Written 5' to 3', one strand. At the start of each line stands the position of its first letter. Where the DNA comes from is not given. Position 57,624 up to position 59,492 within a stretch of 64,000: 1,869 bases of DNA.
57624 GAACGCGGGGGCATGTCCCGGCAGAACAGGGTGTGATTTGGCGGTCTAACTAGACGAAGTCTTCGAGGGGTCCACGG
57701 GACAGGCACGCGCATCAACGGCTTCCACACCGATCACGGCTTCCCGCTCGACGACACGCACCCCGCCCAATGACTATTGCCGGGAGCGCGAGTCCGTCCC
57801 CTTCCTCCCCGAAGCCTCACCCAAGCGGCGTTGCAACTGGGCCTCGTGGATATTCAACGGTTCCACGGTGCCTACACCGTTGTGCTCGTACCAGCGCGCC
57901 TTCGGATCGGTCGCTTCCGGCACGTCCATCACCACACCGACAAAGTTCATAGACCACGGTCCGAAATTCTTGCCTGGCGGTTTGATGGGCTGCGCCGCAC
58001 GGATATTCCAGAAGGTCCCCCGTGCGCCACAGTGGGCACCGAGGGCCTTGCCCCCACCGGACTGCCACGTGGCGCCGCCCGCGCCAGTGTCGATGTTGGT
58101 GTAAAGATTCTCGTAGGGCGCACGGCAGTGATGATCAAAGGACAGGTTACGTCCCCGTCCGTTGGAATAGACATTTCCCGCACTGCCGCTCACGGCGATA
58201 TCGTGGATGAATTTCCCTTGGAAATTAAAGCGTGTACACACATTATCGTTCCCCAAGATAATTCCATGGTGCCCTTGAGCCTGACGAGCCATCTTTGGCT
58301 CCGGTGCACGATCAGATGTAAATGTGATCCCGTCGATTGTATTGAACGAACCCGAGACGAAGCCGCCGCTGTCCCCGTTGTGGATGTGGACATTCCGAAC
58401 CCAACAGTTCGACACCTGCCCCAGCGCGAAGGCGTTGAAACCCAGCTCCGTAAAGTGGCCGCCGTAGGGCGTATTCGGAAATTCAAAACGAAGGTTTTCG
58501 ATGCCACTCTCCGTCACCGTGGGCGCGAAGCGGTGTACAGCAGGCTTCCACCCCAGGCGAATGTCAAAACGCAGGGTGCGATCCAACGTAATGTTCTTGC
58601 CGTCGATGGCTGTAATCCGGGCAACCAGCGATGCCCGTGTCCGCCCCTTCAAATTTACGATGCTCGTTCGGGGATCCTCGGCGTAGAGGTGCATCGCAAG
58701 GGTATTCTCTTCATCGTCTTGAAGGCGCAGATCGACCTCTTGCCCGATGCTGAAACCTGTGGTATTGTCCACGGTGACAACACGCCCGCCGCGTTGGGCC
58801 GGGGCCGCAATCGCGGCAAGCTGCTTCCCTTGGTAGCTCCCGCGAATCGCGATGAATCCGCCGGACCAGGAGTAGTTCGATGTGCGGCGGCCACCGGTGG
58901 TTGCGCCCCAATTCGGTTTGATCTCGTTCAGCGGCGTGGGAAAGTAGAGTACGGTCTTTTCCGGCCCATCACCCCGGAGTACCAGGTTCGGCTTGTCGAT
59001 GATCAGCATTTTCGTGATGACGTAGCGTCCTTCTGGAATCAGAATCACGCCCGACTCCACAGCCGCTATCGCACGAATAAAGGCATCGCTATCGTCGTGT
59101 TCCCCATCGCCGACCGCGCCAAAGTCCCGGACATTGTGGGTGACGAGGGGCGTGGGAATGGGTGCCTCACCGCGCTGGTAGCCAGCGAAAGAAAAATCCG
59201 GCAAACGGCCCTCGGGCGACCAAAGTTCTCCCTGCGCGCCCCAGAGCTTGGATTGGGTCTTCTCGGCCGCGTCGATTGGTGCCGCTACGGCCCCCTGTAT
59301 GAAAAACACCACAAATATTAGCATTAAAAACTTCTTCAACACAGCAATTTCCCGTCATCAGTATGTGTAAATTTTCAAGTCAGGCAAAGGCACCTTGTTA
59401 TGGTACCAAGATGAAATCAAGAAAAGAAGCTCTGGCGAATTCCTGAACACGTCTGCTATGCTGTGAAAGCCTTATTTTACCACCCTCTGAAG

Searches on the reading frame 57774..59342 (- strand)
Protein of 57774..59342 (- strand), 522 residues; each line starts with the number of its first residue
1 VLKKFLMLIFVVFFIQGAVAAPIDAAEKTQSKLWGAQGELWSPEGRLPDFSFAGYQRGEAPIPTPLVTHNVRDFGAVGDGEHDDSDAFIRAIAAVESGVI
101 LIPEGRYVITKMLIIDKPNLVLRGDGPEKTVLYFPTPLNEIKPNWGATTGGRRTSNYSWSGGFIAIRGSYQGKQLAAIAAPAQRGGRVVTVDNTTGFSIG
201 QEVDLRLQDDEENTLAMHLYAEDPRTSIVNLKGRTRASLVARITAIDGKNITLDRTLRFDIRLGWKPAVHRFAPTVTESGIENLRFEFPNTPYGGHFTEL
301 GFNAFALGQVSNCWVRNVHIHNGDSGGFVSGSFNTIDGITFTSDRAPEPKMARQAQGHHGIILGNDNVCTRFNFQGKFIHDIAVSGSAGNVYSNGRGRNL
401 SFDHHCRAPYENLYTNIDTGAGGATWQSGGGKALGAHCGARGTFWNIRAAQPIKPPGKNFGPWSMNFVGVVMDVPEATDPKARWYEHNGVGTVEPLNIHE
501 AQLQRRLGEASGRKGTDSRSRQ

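Call 48: search_protein_families(library=pfam, proteins=[window:57774-59342:-], max_evalue=0.001)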
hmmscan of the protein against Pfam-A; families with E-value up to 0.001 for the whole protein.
window:57774-59342:- (522 aa): 2 families
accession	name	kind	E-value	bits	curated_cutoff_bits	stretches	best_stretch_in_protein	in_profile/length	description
PF12708.12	Pect-lyase_RHGA_epim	-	1.6e-12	48.1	27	1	70-132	3-68/213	Rhamnogalacturonase A/epimerase, pectate lyase-like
PF16315.10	DUF4955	-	0.00035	21.2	25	0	386-509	11-141/149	Domain of unknown function (DUF4955)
